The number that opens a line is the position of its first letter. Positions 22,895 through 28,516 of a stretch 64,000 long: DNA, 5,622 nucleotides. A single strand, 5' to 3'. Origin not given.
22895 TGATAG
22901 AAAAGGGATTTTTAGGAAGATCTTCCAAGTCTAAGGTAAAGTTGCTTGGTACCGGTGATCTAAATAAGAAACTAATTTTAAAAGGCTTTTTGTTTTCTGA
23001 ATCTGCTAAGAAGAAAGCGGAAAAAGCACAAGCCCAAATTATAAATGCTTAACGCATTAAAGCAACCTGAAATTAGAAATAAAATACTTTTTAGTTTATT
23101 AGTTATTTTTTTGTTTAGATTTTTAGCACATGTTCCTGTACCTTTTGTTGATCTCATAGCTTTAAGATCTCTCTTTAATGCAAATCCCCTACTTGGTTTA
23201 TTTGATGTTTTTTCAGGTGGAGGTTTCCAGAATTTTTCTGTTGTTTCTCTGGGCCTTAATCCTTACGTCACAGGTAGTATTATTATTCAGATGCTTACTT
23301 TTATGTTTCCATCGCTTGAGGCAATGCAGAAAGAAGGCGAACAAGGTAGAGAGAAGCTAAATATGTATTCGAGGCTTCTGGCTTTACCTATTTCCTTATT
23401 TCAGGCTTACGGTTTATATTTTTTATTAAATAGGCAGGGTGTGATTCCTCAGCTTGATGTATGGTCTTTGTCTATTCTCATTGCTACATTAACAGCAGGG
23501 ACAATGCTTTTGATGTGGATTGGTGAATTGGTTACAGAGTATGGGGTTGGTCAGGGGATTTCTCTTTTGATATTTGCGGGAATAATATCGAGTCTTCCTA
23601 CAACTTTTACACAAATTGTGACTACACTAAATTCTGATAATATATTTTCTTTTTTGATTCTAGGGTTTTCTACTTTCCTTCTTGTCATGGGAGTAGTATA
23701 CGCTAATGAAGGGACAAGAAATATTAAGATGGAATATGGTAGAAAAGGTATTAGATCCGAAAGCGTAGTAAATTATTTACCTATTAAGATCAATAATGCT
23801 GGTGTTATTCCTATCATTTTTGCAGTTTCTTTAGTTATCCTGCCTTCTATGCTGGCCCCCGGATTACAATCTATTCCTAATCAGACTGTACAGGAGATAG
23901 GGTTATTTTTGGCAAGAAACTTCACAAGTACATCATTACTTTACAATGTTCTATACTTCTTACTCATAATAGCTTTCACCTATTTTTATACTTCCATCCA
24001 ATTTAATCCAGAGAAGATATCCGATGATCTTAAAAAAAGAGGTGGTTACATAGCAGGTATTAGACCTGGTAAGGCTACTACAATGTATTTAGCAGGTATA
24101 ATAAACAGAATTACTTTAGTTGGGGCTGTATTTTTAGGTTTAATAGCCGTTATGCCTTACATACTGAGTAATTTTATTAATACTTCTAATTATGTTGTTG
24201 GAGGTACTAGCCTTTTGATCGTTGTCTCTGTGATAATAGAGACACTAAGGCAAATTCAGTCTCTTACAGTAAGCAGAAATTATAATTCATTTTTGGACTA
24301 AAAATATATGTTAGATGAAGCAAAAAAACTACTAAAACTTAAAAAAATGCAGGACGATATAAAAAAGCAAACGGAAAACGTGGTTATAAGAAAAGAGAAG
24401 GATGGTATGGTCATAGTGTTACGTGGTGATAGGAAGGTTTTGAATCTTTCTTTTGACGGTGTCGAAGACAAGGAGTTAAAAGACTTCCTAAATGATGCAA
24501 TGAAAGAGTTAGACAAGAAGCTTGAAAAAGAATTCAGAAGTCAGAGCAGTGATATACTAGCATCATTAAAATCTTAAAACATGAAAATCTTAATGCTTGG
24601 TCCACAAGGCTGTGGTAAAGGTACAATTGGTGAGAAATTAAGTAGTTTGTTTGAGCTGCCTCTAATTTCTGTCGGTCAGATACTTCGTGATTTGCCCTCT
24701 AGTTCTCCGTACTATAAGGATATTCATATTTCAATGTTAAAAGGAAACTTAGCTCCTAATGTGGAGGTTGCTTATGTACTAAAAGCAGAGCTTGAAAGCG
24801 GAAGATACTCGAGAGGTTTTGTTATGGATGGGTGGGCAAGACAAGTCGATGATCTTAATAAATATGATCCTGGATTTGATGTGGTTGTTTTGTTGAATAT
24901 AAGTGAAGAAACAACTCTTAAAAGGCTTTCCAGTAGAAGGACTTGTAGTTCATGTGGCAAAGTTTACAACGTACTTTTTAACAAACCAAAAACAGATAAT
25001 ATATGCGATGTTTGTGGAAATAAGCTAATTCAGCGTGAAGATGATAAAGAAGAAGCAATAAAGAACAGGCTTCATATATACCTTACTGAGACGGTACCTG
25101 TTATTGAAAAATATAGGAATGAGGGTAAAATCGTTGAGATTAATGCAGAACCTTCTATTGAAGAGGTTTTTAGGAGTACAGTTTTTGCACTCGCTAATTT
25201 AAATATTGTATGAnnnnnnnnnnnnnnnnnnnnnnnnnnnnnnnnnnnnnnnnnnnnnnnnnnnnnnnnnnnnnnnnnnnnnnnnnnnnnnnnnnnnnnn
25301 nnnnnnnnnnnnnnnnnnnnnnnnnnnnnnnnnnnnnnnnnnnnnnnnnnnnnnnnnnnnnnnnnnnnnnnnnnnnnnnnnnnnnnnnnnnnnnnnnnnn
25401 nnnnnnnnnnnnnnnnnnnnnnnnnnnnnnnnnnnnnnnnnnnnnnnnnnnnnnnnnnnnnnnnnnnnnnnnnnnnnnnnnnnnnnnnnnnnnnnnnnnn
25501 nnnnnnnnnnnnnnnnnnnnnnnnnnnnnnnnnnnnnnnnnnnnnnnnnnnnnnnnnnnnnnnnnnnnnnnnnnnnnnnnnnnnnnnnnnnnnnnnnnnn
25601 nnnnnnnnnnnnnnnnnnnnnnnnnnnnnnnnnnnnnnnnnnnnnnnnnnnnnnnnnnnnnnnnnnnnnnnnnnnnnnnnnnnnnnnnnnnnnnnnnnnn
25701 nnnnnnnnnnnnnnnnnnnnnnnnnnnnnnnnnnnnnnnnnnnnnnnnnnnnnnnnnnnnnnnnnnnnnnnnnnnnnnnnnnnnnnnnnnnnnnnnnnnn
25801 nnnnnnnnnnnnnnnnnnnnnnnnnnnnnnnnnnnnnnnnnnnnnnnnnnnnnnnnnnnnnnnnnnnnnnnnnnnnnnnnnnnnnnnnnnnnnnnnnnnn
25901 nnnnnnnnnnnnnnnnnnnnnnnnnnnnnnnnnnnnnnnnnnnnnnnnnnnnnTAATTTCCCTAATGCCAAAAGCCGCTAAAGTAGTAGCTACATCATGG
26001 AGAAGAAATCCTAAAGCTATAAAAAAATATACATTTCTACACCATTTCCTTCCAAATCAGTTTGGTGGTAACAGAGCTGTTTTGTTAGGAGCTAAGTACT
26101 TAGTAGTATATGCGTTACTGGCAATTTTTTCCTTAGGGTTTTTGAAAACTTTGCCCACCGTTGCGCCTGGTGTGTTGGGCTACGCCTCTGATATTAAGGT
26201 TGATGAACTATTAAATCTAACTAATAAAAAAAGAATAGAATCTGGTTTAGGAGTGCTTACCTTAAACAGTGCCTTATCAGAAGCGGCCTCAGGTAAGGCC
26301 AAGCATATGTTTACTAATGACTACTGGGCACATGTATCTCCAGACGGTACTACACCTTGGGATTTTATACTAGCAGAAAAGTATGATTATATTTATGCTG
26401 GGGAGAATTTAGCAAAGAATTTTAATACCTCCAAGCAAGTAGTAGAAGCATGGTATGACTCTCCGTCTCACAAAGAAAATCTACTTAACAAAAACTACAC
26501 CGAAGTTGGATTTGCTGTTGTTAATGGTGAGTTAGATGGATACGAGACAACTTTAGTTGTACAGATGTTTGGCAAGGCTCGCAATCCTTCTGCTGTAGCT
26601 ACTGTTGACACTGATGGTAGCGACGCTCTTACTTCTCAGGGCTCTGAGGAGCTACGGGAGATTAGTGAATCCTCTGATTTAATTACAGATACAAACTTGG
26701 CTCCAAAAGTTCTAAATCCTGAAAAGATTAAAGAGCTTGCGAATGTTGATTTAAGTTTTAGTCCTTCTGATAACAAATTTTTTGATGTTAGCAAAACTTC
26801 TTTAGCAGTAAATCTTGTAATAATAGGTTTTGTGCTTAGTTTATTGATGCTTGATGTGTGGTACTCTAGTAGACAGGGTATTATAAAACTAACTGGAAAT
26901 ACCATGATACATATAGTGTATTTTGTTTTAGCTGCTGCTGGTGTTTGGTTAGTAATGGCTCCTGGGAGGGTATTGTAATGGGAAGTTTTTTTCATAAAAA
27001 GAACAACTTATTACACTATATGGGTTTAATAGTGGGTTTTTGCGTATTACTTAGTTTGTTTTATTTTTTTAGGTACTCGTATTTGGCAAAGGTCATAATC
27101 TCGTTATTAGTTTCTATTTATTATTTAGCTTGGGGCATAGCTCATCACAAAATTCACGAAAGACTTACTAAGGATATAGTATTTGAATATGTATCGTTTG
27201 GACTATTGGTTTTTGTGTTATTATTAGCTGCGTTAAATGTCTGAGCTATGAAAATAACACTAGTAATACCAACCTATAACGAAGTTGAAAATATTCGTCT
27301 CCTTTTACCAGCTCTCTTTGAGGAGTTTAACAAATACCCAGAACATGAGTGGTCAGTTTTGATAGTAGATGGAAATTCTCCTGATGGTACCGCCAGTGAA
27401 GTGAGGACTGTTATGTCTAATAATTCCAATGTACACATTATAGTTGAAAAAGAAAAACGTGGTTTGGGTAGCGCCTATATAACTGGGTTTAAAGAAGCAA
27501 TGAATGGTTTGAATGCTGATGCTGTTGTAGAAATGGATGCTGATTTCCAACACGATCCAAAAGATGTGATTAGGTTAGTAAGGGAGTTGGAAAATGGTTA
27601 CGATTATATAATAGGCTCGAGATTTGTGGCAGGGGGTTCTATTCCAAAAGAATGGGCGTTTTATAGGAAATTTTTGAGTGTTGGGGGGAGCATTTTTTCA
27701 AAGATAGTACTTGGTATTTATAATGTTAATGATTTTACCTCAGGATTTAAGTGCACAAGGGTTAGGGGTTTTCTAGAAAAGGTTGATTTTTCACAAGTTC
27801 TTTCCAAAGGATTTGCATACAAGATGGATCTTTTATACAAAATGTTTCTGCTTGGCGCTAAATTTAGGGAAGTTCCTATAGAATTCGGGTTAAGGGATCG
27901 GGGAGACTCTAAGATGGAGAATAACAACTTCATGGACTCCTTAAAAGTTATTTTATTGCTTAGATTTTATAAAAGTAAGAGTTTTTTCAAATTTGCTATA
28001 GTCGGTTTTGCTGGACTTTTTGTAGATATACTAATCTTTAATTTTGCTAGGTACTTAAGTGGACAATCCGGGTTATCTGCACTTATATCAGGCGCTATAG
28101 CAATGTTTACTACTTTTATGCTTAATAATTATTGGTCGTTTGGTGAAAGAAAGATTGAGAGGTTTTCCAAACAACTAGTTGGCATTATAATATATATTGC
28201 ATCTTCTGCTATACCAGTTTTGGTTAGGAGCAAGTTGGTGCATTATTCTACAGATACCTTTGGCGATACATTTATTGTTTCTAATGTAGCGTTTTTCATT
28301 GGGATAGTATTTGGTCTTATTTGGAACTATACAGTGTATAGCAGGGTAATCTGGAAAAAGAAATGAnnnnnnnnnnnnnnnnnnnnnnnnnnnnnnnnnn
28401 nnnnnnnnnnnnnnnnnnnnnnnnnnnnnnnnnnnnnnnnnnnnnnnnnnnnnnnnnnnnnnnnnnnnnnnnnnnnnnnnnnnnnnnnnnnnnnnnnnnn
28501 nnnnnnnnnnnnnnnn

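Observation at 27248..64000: ~37-kb co-directional glycan island with several GT-C-type polytopic membrane proteins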

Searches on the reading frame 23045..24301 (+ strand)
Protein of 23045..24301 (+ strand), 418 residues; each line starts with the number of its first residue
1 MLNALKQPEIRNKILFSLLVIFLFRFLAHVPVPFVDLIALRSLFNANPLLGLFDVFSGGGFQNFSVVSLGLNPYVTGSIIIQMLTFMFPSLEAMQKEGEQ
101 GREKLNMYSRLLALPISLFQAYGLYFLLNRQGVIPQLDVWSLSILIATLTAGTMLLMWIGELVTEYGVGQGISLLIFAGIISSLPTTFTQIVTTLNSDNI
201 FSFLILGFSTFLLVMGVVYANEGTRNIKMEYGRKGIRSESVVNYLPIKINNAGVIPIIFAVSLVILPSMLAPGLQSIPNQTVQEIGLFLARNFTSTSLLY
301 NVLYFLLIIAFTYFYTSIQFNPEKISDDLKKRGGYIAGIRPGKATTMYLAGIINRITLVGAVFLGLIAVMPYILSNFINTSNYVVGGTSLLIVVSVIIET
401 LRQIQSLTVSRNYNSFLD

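Call 40: search_protein_families(library=pfam, proteins=[window:23045-24301:+], max_evalue=0.1)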
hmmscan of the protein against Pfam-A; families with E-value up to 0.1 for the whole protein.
window:23045-24301:+ (418 aa): 1 family
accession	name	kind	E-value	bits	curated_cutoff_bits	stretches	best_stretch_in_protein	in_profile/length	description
PF00344.25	SecY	-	9.3e-100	334.4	32.2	1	65-401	1-306/306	SecY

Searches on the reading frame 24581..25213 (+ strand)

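Call 40: search_protein_families(library=pfam, proteins=[window:24581-25213:+], max_evalue=0.1)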
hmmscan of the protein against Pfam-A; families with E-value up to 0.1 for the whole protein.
window:24581-25213:+ (210 aa): 9 families
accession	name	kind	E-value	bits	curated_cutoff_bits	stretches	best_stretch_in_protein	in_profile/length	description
PF00406.28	ADK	-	1.6e-23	84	26.8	1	5-182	1-150/151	Adenylate kinase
PF05191.20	ADK_lid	-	9.3e-18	64.3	26.6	1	119-154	1-36/36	Adenylate kinase, active site lid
PF13207.12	AAA_17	-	3.8e-12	47.1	27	1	6-121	1-124/136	AAA domain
PF13238.12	AAA_18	-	2.4e-05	25.2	29.4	1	3-122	1-114/128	AAA domain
PF02223.23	Thymidylate_kin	-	0.014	15.6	27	0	100-121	119-140/185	Thymidylate kinase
PF06221.18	zf-C2HC5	-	0.042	14.3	25.8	1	121-155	19-50/54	Putative zinc finger motif, C2HC5-type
PF09723.15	Zn_ribbon_8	-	0.048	14.1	34.4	1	122-151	8-38/41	Zinc ribbon domain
PF07728.20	AAA_5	-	0.052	14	22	1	3-25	2-24/139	AAA domain (dynein-related subfamily)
PF08271.17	Zn_Ribbon_TF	-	0.059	13.4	29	0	121-149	2-29/43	TFIIB zinc-binding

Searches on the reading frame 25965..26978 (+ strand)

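Call 40: search_protein_families(library=pfam, proteins=[window:25965-26978:+], max_evalue=0.1)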
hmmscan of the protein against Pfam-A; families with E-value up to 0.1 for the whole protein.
window:25965-26978:+ (337 aa): 1 family
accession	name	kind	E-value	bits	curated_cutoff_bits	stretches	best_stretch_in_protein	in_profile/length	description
PF00188.32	CAP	-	3.3e-18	67.1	21.1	1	83-202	1-117/117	Cysteine-rich secretory protein family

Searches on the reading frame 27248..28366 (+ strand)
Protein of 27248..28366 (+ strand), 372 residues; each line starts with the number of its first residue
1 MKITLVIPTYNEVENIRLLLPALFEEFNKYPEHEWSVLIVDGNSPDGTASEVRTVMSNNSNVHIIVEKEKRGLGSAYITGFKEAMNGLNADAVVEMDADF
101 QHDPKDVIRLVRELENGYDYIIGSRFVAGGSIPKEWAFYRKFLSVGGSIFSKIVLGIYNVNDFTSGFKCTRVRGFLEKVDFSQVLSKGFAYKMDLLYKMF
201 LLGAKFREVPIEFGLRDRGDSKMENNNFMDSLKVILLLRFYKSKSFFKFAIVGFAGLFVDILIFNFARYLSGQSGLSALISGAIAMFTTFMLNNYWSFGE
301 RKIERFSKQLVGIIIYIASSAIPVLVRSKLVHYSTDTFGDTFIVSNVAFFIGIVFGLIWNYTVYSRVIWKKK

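Call 4: search_protein_families(library=pfam, proteins=[window:27248-28366:+], max_evalue=0.01)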
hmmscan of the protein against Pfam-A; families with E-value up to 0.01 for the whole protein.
window:27248-28366:+ (372 aa): 3 families
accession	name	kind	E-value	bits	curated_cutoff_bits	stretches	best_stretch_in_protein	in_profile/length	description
PF00535.33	Glycos_transf_2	-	5.9e-24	85.3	23.3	1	5-140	2-130/168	Glycosyl transferase family 2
PF04138.20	GtrA_DPMS_TM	-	6.8e-14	52.5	26.1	1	248-369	1-117/117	GtrA/DPMS, transmembrane domain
PF10111.15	Glyco_tranf_2_2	-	0.006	16.5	27.3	1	4-85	1-81/276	Glycosyltransferase like family 2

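Call 10: search_protein_families(library=ncbifam, proteins=[window:27248-28366:+], max_evalue=0.1)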
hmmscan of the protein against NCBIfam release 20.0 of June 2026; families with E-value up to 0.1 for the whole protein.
window:27248-28366:+ (372 aa): 17 families
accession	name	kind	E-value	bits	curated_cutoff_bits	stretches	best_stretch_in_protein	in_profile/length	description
NF047588.1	GlcsyltransPgfSStrep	equivalog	1.3e-17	64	500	1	1-228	1-210/308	glycosyltransferase PgfS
TIGR04182.1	glyco_TIGR04182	equivalog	1.5e-17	63.9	325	1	3-263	2-241/293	S-layer glycoprotein N-glycosyltransferase AglJ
NF007986.1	PRK10714.1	equivalog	2.3e-13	49.9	529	1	2-123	7-124/316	undecaprenyl-phosphate 4-deoxy-4-formamido-L-arabinose transferase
NF058614.1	PPMAGASynPpgS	equivalog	2e-10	40.5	370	1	4-132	3-120/226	polyprenyl-phospho-N-acetylgalactosaminyl synthase PpgS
TIGR03937.1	PgaC_IcaA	equivalog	1.8e-08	33.8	422.3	1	2-115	46-151/407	poly-beta-1,6-N-acetyl-D-glucosamine synthase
NF038302.1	EPS_HpsE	equivalog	2.3e-08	33.4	300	1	1-84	1-85/307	hormogonium polysaccharide biosynthesis glycosyltransferase HpsE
NF045692.1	OglycostaseCruG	equivalog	9.2e-08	31.4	600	1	2-121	42-160/386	2'-O-glycosyltransferase CruG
TIGR03469.1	HpnB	hypoth_equivalog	1.3e-07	31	379.25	1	2-116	45-162/386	hopene-associated glycosyltransferase HpnB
NF041865.1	EpsU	equivalog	9.2e-07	28.2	700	1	2-117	40-150/394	exopolysaccharide biosynthesis GT2 family glycosyltransferase EpsU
NF041391.1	DPhHxTase_Halo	equivalog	2.7e-06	26.5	375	1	9-223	3-192/213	dolichyl-phosphate hexose transferase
NF041875.1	EPS_EpsD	equivalog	6.1e-06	25.9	370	1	4-113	2-103/325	exopolysaccharide biosynthesis glycosyltransferase EpsD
TIGR04283.1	glyco_like_mftF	equivalog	8.1e-06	25.6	182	1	3-56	1-50/221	TIGR04283 family arsenosugar biosynthesis glycosyltransferase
NF050050.1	ProtGlycPglI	equivalog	7.1e-05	22.3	500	1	2-127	3-121/306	GalNAc(5)-diNAcBac-PP-undecaprenol beta-1,3-glucosyltransferase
TIGR03965.1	mycofact_glyco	equivalog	0.0001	21.3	280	1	2-87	75-156/467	mycofactocin biosynthesis glycosyltransferase MftF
NF010496.0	PRK13915.1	equivalog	0.00061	18.9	262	1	2-112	32-140/307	glucosyl-3-phosphoglycerate synthase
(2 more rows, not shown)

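Call 40: search_protein_families(library=pfam, proteins=[L002:12016-13926:+, L002:13928-15511:+, L002:19066-21630:+, L002:11648-12013:+], max_evalue=0.1)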
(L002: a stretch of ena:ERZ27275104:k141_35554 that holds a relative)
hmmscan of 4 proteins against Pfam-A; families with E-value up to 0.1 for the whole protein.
L002:12016-13926:+ (636 aa): 0 families

L002:13928-15511:+ (527 aa): 0 families

L002:19066-21630:+ (855 aa): 3 families
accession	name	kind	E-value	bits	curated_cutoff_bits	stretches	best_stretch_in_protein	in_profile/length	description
PF02366.24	PMT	-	2.5e-19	70.3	22.7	1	478-701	3-236/245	Dolichyl-phosphate-mannose-protein mannosyltransferase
PF13231.12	PMT_2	-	1.8e-18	67.7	26.1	1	530-688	2-156/160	Dolichyl-phosphate-mannose-protein mannosyltransferase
PF04932.20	Wzy_C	-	3.4e-13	50.1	31.7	1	228-384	1-149/149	O-Antigen ligase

L002:11648-12013:+ (121 aa): 0 families

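Call 77: search_protein_families(library=pfam, proteins=[L016:20619-21254:+, L016:18328-19527:-, L058:3262-6996:+, L058:6980-7336:+, L016:5340-7604:+, L023:7682-9922:+, L030:3289-5568:+, L023:1508-3640:+, L055:4514-7897:+], max_evalue=0.01)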
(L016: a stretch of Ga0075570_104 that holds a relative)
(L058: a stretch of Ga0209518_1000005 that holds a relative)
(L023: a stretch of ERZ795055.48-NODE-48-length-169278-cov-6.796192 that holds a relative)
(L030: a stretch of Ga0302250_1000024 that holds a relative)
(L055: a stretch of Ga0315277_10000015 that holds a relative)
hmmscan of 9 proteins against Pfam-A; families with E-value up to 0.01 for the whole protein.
L016:20619-21254:+ (211 aa): 1 family
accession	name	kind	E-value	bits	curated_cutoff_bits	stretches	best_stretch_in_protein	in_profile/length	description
PF02397.22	Bac_transf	-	1.3e-52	178.3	27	1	8-205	1-178/179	Bacterial sugar transferase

L016:18328-19527:- (399 aa): 1 family
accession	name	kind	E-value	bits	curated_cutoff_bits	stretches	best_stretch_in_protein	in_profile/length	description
PF01943.22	Polysacc_synt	-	3e-15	56.8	28.2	1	8-263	4-268/274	Polysaccharide biosynthesis protein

L058:3262-6996:+ (1244 aa): 0 families

L058:6980-7336:+ (118 aa): 0 families

L016:5340-7604:+ (754 aa): 0 families

L023:7682-9922:+ (746 aa): 0 families

L030:3289-5568:+ (759 aa): 1 family
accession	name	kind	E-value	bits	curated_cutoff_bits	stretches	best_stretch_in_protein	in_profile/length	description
PF11847.13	GT-C_AftD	-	9.1e-09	34.2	26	1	81-570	51-544/661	Alpha-(1->3)-arabinofuranosyltransferase, N-terminal GT-C domain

L023:1508-3640:+ (710 aa): 0 families

L055:4514-7897:+ (1127 aa): 1 family
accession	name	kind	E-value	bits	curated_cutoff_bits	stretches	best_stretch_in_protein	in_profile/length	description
PF18915.5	DUF5667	-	5.5e-06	27.2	27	1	645-710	2-66/99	Domain of unknown function (DUF5667)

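Call 86: search_protein_families(library=ncbifam, proteins=[L002:15573-16796:+, L002:16793-17929:+, L002:17926-19056:+, L002:19066-21630:+, L002:13928-15511:+, L002:12016-13926:+], max_evalue=0.0001)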
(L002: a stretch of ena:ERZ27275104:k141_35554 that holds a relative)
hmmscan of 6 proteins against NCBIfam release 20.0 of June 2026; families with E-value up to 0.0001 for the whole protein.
L002:15573-16796:+ (407 aa): 3 families
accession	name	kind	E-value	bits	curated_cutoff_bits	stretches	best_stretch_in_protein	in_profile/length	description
NF047676.1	TeichurnBiosyTuaH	equivalog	1.1e-22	80.4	550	1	99-396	78-381/384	teichuronic acid biosynthesis protein TuaH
NF053513.1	Gtran_IagA_BgsA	equivalog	1.6e-05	24.1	460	1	250-388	181-317/333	LTA glycolipid anchor biosynthesis glycosyltransferase, IagA/BgsA family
TIGR04063.1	stp3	hypoth_equivalog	1.8e-05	23.9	442.05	1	170-334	151-319/397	TIGR04063 family PEP-CTERM/XrtA system glycosyltransferase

L002:16793-17929:+ (378 aa): 32 families (the best 25 are shown)
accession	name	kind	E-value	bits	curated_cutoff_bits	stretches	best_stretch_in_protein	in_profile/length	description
TIGR03088.1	stp2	hypoth_equivalog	6.3e-27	94.6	409.05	1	66-373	69-372/374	TIGR03088 family PEP-CTERM/XrtA system glycosyltransferase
TIGR03999.1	thiol_BshA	equivalog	2.3e-23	82.7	273.7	1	157-374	163-373/375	N-acetyl-alpha-D-glucosaminyl L-malate synthase BshA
TIGR04047.1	MSMEG_0565_glyc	hypoth_equivalog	3.7e-21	75.6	259.85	1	143-371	139-371/373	MSMEG_0565 family glycosyltransferase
NF053513.1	Gtran_IagA_BgsA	equivalog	1e-20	74.1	460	1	78-373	43-330/333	LTA glycolipid anchor biosynthesis glycosyltransferase, IagA/BgsA family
TIGR04063.1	stp3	hypoth_equivalog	1.7e-20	73.3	442.05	1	154-374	174-395/397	TIGR04063 family PEP-CTERM/XrtA system glycosyltransferase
NF049988.1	MGlcDAGSynMgs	equivalog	2.2e-18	66.8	400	1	18-374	20-387/398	alpha-monoglucosyldiacylglycerol synthase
NF038295.1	EPS_HpsP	equivalog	4.6e-18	65.4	550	1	186-374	194-387/388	hormogonium polysaccharide biosynthesis glycosyltransferase HpsP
TIGR04157.1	glyco_rSAM_CFB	subfamily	8.3e-18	64.6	400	1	156-348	189-369/406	TIGR04157 family glycosyltransferase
NF047684.1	TeichurnBiosyTuaC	equivalog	9e-18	64.4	550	1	159-374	184-389/391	teichuronic acid biosynthesis protein TuaC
NF050063.1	ProtGlycPglJ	equivalog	7.7e-17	61.5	500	1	180-315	177-307/363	N-acetylgalactosamine-N,N'-diacetylbacillosaminyl-diphospho-undecaprenol 4-alpha-N-acetylgalactosaminyltransferase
NF038255.1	exopoly_VpsD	equivalog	5.5e-15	55.1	300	1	52-374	78-379/381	VpsD family glycosyltransferase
TIGR03449.1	mycothiol_MshA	equivalog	5.8e-15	55.1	462.5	1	158-305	186-334/406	D-inositol-3-phosphate glycosyltransferase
NF046085.1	XrtY_assoc_Gly1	equivalog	2e-14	53.2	400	1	98-375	120-385/387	XrtY-associated glycosyltransferase XYAG1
NF038298.1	EPS_HpsO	equivalog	5e-14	51.9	575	1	186-335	188-349/388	hormogonium polysaccharide biosynthesis glycosyltransferase HpsO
TIGR02149.1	glgA_Coryne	subfamily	1.7e-13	50.5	302.4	1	11-311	14-320/391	glycogen synthase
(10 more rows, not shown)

L002:17926-19056:+ (376 aa): 11 families
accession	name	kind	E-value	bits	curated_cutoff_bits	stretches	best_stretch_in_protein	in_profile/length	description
TIGR04047.1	MSMEG_0565_glyc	hypoth_equivalog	2.4e-21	76.3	259.85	1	141-370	128-371/373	MSMEG_0565 family glycosyltransferase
TIGR02149.1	glgA_Coryne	subfamily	7.8e-10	38.4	302.4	1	201-312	205-314/391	glycogen synthase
NF041010.1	glycosy_Agl16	equivalog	2.6e-08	33.1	575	1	147-373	129-351/352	glycosylation protein Agl16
TIGR03449.1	mycothiol_MshA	equivalog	4.8e-08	32.3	462.5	1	201-373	221-403/406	D-inositol-3-phosphate glycosyltransferase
NF038229.1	Glyco4_Geo_Pelo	equivalog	1.4e-07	30.9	400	1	146-310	104-266/338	GPMC system family 4 glycosyltransferase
NF038295.1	EPS_HpsP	equivalog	7.5e-07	28.5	550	0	145-372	148-386/388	hormogonium polysaccharide biosynthesis glycosyltransferase HpsP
NF047880.1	glyco_SdgA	exception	2.1e-06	26.6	800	1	149-309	266-417/488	serine-aspartate repeat adhesin O-glycosyltransferase SdgA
NF041876.1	EPS_EpsE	equivalog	7e-06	25.5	400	1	186-311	199-325/389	exopolysaccharide biosynthesis GT4 family glycosyltransferase EpsE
NF038255.1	exopoly_VpsD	equivalog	1e-05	24.6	300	1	164-311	169-312/381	VpsD family glycosyltransferase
NF050056.1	ProtGlycPglH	equivalog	2.7e-05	23.4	600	1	194-302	173-273/354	GalNAc-alpha-(1->4)-GalNAc-alpha-(1->3)-diNAcBac-PP-undecaprenol alpha-1,4-N-acetyl-D-galactosaminyltransferase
TIGR04157.1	glyco_rSAM_CFB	subfamily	4.9e-05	22.5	400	0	146-306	164-325/406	TIGR04157 family glycosyltransferase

L002:19066-21630:+ (855 aa): 1 family
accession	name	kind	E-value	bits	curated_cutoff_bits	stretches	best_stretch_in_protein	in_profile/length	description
NF009784.2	PRK13279.1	equivalog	2.2e-30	105.8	567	1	474-841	8-365/539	lipid IV(A) 4-amino-4-deoxy-L-arabinosyltransferase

L002:13928-15511:+ (527 aa): 0 families

L002:12016-13926:+ (636 aa): 0 families
